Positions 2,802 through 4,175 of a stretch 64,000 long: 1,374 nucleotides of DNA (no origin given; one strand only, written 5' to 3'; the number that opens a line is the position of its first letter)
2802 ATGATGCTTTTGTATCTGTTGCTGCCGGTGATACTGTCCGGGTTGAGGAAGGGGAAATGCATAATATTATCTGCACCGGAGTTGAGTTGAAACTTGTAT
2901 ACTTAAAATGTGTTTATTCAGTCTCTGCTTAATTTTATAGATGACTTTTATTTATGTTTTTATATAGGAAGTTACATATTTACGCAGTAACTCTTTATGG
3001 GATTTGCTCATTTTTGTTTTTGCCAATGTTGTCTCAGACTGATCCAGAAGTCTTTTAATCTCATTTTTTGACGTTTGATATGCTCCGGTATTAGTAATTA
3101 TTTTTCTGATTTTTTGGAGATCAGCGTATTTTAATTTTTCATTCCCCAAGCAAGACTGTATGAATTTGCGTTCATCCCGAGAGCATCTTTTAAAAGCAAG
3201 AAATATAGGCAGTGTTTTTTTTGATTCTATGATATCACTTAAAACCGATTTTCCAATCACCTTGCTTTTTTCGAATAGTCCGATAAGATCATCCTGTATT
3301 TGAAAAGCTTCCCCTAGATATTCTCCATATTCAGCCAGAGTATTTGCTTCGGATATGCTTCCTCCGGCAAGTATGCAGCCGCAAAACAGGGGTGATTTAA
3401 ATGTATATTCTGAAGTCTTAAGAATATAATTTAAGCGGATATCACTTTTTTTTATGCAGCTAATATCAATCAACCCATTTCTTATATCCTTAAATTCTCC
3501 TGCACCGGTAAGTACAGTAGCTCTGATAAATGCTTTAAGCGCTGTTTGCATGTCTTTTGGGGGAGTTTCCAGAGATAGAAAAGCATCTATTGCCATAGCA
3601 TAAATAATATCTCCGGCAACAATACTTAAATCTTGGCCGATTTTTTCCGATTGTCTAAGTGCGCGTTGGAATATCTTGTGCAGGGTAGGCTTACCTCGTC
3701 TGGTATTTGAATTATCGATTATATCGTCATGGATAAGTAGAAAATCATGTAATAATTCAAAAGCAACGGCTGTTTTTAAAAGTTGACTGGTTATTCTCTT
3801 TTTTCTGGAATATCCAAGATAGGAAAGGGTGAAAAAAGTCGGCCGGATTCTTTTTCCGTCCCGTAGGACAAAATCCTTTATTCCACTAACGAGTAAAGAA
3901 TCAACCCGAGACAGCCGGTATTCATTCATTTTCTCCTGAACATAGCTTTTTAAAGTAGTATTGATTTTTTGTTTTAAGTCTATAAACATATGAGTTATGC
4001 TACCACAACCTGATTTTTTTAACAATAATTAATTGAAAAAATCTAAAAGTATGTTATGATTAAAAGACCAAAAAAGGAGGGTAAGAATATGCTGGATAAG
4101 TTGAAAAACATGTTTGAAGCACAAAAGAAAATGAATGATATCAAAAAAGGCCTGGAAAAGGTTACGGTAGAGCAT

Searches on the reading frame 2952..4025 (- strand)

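Call 53: search_protein_families(library=pfam, proteins=[window:2952-4025:-], max_evalue=0.00001)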
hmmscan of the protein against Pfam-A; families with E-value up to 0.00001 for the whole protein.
window:2952-4025:- (357 aa): 1 family
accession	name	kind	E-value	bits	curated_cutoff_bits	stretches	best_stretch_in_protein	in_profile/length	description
PF00348.22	polyprenyl_synt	-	3.9e-52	177.4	27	1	50-309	9-250/251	Polyprenyl synthetase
